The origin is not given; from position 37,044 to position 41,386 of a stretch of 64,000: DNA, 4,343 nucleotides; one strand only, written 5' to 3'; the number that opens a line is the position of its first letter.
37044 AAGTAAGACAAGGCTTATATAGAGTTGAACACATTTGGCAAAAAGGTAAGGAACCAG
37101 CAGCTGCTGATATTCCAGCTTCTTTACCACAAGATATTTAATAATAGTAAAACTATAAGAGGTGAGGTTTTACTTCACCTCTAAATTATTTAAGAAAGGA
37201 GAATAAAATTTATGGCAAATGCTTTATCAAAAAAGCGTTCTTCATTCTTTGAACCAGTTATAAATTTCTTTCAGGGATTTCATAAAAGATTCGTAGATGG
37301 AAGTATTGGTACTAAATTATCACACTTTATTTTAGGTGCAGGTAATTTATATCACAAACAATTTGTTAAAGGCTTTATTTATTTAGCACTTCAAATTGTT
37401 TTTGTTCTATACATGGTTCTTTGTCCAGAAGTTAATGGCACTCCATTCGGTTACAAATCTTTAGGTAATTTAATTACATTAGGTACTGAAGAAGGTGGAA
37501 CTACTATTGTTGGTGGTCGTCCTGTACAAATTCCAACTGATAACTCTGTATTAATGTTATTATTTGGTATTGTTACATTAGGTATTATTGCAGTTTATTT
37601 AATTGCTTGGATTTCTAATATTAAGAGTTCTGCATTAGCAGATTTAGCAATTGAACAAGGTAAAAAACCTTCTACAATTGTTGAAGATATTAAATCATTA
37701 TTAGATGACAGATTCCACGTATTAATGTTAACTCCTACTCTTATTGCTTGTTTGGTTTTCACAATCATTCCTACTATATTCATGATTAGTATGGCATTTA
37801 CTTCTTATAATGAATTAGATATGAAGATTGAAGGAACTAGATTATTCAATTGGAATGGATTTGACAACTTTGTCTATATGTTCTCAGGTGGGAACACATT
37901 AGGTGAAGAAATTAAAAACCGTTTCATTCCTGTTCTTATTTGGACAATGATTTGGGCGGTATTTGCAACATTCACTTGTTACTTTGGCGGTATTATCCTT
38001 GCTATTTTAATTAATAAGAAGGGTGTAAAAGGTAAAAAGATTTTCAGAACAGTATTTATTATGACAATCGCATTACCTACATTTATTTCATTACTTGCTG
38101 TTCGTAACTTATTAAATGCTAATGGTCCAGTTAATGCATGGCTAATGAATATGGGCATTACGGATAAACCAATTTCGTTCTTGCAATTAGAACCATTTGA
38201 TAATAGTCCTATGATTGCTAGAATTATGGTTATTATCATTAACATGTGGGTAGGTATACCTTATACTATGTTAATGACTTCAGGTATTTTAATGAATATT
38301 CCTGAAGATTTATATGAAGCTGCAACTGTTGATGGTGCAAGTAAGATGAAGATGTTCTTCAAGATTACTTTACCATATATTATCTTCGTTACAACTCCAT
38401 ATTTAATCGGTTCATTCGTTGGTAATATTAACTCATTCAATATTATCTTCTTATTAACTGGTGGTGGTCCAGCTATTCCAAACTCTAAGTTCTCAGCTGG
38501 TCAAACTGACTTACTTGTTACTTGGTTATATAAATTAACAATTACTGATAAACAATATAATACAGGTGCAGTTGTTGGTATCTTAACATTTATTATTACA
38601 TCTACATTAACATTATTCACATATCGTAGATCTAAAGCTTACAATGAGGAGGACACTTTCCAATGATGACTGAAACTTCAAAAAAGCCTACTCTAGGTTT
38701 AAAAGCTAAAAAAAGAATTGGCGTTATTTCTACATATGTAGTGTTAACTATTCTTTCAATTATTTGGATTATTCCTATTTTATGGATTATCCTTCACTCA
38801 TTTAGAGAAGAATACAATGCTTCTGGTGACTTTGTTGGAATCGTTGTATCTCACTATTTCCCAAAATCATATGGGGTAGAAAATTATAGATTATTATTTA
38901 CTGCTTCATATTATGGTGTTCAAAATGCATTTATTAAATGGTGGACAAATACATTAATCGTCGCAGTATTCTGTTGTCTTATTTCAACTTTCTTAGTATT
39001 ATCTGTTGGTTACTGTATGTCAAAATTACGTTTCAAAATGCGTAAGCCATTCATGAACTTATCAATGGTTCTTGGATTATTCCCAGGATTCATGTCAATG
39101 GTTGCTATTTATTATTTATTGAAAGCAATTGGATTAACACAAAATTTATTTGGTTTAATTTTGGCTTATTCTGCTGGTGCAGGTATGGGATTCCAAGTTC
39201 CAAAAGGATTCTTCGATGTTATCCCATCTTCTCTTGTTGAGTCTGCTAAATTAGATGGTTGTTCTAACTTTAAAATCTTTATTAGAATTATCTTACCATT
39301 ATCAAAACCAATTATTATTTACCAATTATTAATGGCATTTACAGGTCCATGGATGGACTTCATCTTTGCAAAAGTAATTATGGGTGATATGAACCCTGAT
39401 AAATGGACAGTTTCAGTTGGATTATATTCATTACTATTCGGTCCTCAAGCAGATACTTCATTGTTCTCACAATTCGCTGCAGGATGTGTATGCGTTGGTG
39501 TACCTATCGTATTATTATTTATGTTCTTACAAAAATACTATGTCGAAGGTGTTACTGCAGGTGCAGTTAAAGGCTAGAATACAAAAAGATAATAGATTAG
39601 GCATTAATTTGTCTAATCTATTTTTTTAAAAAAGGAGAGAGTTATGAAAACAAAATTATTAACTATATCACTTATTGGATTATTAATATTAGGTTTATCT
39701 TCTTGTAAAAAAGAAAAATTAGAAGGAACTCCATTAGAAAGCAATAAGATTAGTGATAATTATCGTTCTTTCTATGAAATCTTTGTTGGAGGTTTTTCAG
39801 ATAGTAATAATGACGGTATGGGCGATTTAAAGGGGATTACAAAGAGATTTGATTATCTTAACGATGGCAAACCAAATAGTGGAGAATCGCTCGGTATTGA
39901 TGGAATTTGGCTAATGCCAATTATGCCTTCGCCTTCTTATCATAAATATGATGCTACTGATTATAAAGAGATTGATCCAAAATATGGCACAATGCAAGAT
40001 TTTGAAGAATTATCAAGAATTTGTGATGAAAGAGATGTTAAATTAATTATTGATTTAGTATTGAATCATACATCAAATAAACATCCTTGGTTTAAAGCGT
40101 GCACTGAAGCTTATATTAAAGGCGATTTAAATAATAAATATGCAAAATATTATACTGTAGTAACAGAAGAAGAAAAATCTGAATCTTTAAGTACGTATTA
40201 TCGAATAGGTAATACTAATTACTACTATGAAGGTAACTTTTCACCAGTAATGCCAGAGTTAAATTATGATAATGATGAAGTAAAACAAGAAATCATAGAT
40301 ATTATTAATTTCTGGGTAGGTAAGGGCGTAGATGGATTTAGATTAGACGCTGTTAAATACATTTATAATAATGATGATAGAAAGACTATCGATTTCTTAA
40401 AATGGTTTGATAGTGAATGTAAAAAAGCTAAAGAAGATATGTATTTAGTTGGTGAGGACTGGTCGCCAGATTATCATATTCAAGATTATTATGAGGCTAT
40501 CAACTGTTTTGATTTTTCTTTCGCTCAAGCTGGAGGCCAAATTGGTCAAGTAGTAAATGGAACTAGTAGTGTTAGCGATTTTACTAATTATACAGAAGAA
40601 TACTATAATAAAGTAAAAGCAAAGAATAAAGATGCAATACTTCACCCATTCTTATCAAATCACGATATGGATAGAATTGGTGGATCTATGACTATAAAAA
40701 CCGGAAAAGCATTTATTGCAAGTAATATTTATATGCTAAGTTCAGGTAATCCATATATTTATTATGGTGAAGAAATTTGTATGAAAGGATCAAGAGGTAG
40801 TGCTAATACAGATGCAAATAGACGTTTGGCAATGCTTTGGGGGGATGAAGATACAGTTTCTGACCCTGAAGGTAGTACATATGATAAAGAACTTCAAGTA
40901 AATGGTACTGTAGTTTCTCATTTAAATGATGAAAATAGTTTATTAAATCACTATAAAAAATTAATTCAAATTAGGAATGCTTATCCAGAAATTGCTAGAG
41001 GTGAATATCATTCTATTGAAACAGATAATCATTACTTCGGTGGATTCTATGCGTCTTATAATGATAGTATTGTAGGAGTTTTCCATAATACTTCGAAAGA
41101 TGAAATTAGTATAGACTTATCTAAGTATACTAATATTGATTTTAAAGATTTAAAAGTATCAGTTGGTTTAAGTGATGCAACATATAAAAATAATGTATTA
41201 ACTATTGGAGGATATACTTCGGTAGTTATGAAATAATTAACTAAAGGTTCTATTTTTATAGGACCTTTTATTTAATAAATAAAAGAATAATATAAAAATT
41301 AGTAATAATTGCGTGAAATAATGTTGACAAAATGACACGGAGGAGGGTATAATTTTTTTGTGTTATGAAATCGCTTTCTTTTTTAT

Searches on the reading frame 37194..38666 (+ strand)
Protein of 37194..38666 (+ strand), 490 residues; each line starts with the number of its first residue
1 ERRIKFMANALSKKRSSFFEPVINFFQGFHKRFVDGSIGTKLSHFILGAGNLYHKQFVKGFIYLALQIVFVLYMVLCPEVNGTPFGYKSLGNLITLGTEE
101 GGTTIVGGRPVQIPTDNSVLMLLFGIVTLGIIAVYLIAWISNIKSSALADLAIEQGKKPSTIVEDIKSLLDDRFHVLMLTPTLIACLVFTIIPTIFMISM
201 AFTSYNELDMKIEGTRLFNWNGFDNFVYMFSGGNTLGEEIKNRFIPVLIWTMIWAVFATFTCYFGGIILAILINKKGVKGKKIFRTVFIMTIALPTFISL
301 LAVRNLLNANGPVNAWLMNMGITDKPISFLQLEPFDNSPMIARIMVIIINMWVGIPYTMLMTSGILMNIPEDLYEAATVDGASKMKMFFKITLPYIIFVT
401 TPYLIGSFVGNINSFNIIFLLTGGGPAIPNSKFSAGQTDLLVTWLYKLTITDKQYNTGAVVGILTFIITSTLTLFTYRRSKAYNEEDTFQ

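Call 76: search_protein_families(library=pfam, proteins=[window:37194-38666:+], max_evalue=0.00001)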
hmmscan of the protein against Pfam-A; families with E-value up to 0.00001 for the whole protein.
window:37194-38666:+ (490 aa): 1 family
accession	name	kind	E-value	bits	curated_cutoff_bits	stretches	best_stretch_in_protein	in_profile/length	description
PF00528.27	BPD_transp_1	-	3.3e-18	66.5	26.4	1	266-478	5-176/184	Binding-protein-dependent transport system inner membrane component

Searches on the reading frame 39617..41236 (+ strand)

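Call 76: search_protein_families(library=pfam, proteins=[window:39617-41236:+], max_evalue=0.00001)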
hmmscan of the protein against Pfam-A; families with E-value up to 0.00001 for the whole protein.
window:39617-41236:+ (539 aa): 1 family
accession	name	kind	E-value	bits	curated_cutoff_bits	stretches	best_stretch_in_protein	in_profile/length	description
PF00128.31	Alpha-amylase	-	1.1e-74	252.7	22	1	55-462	2-446/446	Alpha amylase, catalytic domain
